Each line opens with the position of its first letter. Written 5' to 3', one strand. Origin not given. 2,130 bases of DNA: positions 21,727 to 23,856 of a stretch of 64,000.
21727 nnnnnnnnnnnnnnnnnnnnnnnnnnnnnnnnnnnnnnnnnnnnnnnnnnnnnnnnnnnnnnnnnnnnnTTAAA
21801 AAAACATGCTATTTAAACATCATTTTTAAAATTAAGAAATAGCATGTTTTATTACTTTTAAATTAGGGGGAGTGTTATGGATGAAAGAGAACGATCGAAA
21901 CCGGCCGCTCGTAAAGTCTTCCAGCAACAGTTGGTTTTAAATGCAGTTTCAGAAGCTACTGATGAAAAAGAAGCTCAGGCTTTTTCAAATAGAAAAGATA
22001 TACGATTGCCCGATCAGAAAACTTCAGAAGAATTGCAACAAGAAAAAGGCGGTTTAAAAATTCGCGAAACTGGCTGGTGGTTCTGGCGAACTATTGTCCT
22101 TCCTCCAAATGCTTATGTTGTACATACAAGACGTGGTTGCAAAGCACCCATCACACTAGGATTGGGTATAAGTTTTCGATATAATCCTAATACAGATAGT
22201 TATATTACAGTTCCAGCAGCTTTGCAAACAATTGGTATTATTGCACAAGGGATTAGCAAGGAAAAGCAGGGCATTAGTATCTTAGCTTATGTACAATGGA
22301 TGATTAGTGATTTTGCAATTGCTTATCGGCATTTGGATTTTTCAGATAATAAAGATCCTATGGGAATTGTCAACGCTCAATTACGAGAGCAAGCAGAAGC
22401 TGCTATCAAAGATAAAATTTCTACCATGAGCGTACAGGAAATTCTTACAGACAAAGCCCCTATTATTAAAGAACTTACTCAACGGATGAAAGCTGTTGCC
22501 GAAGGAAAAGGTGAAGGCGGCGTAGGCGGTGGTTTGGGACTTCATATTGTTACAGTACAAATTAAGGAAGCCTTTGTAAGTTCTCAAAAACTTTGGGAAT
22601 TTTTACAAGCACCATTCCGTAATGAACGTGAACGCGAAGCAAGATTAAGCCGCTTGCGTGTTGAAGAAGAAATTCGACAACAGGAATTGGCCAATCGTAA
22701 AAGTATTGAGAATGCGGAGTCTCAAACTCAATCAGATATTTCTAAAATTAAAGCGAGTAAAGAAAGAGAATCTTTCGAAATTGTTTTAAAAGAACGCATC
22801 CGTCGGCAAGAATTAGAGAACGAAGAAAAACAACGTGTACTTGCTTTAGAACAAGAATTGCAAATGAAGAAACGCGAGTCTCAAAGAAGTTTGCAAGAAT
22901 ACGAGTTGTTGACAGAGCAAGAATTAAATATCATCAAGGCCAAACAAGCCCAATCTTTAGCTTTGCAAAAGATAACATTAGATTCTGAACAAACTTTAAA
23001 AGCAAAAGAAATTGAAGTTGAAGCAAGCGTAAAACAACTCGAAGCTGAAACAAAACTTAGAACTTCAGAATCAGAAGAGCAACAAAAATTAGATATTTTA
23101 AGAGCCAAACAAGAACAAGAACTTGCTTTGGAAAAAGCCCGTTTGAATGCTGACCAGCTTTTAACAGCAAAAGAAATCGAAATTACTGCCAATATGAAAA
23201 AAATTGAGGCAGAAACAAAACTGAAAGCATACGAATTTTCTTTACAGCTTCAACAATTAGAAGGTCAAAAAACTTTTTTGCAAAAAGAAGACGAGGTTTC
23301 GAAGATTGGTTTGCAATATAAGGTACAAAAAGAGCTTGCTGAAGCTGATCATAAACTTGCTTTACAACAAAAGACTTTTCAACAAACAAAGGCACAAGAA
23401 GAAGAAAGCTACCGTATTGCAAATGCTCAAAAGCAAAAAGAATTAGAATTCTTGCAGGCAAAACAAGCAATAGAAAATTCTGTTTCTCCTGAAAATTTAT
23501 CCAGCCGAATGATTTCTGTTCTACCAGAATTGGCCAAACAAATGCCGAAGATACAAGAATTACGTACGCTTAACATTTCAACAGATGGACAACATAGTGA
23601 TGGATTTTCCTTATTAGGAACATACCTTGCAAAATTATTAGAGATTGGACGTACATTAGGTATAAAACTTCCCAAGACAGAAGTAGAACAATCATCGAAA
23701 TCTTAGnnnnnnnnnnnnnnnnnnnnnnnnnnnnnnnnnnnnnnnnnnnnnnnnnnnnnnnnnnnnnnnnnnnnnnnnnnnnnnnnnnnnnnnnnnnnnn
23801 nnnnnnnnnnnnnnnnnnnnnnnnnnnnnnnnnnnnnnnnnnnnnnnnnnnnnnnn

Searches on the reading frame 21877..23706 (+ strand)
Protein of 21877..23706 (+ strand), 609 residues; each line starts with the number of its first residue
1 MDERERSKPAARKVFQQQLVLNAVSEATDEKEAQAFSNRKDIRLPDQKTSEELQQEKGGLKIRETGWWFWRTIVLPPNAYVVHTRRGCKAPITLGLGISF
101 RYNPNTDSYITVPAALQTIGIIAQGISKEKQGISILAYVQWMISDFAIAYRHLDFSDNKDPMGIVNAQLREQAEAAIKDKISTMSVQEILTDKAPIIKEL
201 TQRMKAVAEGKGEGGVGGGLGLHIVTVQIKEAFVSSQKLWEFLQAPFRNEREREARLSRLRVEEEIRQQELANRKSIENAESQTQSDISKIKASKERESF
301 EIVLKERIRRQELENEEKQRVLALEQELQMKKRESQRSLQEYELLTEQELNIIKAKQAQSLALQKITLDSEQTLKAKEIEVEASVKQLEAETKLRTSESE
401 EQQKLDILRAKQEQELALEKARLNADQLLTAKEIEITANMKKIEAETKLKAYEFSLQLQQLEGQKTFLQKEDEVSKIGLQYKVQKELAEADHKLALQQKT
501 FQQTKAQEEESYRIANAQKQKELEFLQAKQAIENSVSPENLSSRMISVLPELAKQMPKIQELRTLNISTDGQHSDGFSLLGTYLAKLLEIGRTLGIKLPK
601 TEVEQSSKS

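Call 52: search_protein_families(library=pfam, proteins=[window:21877-23706:+], max_evalue=0.00001)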
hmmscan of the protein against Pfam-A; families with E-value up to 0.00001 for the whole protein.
window:21877-23706:+ (609 aa): 1 family
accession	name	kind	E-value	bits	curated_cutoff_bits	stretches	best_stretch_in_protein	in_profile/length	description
PF01145.31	Band_7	-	3.2e-13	50.5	23.6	1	74-261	2-173/176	SPFH domain / Band 7 family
